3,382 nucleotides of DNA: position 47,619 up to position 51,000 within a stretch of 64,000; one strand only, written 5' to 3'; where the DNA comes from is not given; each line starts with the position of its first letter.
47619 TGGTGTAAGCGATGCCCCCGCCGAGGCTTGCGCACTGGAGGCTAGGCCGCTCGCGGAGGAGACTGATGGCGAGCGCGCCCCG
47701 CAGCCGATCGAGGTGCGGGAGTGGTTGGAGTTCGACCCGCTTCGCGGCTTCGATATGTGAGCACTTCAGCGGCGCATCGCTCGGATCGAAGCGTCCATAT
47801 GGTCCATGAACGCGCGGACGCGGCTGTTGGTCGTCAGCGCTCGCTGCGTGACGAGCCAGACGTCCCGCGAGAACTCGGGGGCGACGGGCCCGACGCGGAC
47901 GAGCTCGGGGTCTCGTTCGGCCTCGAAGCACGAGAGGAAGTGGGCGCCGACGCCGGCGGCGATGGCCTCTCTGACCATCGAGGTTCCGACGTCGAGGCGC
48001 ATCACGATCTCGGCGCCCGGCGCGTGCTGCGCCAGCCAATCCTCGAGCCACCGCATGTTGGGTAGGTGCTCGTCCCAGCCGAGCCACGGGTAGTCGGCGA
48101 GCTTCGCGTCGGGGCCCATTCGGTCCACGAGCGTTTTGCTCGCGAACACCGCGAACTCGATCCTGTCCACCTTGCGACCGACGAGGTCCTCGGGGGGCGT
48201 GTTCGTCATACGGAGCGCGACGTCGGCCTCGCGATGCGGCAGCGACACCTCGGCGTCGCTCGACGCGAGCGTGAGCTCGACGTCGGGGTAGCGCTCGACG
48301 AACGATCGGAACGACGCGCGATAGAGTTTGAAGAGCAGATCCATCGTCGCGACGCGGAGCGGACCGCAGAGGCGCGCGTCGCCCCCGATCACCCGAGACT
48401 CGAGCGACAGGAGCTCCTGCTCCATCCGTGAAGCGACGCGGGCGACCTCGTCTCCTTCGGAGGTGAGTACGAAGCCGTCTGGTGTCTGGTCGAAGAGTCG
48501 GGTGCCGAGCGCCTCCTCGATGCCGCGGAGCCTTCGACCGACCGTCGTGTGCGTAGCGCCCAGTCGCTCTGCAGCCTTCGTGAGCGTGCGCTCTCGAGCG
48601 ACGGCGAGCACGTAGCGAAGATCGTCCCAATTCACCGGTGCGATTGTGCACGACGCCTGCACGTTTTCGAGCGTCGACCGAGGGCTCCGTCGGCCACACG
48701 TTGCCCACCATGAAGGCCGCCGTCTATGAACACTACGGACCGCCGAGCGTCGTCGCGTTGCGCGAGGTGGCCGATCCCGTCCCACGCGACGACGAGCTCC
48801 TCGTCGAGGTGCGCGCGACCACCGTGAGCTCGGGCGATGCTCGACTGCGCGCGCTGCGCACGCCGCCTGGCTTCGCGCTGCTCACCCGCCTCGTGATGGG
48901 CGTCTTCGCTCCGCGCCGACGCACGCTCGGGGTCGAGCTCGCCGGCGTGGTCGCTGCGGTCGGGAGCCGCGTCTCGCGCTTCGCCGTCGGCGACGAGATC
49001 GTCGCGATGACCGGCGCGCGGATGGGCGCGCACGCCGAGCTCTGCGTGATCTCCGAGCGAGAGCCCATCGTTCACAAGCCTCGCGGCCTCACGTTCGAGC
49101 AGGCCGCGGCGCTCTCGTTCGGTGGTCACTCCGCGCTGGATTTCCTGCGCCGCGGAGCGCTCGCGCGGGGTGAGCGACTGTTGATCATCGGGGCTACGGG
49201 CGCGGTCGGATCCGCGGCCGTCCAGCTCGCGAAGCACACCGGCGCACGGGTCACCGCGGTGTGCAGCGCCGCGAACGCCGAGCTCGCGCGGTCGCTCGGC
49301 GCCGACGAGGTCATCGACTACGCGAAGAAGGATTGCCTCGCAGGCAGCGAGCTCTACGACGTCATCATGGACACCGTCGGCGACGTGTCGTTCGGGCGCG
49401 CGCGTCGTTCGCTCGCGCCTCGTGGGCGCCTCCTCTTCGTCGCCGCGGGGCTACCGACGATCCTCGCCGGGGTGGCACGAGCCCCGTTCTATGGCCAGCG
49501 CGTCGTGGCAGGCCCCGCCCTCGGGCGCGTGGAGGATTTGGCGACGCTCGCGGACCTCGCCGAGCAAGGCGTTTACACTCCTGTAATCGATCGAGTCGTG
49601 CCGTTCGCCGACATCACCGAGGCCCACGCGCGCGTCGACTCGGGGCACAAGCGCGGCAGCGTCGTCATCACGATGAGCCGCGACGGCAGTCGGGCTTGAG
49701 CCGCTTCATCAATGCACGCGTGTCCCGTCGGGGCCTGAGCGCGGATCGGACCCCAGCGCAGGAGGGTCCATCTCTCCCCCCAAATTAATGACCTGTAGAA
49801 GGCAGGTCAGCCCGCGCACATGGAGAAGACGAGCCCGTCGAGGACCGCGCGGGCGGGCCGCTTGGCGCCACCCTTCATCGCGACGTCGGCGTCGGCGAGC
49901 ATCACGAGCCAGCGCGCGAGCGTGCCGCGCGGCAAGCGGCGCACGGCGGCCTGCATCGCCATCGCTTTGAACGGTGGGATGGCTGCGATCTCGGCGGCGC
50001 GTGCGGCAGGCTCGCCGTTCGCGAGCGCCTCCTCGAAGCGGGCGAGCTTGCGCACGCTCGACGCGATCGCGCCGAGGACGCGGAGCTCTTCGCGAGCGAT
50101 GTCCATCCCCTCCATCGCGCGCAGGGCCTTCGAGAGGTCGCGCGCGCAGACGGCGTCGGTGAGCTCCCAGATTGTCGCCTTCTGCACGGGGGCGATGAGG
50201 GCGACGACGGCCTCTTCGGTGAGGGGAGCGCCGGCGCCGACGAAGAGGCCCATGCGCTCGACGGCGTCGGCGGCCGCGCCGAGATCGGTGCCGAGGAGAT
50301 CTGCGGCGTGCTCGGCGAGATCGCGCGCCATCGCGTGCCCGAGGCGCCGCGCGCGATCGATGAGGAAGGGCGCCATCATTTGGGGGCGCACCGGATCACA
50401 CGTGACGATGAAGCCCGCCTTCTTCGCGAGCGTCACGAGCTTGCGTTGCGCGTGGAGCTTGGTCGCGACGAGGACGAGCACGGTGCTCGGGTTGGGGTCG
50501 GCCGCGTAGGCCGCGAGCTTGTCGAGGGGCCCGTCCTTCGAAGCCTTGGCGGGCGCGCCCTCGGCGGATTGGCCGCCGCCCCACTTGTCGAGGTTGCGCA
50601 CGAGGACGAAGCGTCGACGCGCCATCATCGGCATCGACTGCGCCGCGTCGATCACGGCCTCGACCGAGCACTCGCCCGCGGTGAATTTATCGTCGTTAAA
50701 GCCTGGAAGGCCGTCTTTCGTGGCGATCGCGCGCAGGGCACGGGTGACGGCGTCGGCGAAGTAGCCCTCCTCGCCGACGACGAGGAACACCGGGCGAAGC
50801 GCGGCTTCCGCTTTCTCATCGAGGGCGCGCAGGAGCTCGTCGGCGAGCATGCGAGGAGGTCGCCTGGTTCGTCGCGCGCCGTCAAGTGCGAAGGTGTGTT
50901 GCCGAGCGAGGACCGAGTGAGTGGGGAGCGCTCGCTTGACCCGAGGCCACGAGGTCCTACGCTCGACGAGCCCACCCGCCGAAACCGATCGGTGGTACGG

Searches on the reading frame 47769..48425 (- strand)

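Call 59: search_protein_families(library=pfam, proteins=[window:47769-48425:-], max_evalue=0.001)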
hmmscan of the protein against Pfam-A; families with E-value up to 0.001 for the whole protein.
window:47769-48425:- (219 aa): 1 family
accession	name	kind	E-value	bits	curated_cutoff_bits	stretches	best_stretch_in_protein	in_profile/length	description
PF03466.25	LysR_substrate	-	1.2e-22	80.7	28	1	19-211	4-205/209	LysR substrate binding domain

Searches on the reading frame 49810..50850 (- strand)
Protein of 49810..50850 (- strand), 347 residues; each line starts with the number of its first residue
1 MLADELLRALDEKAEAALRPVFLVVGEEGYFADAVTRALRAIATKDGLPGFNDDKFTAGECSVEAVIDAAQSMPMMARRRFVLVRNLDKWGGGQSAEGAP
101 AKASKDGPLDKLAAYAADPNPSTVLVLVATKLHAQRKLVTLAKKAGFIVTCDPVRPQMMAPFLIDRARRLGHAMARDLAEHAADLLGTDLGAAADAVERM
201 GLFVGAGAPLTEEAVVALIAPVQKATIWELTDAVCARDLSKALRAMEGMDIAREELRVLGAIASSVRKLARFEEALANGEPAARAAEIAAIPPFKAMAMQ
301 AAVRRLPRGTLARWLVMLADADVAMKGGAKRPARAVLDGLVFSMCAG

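Call 59: search_protein_families(library=pfam, proteins=[window:49810-50850:-], max_evalue=0.001)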
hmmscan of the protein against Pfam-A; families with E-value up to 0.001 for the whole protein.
window:49810-50850:- (347 aa): 2 families
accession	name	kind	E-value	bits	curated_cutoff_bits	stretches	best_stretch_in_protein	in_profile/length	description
PF21694.2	DNA_pol3_delta_C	-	1.3e-10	41.8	27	1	226-334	3-112/121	DNA polymerase III delta subunit, C-terminal domain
PF06144.19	DNA_pol3_delta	-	1.9e-07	31.6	21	1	23-151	2-123/124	DNA polymerase III, delta subunit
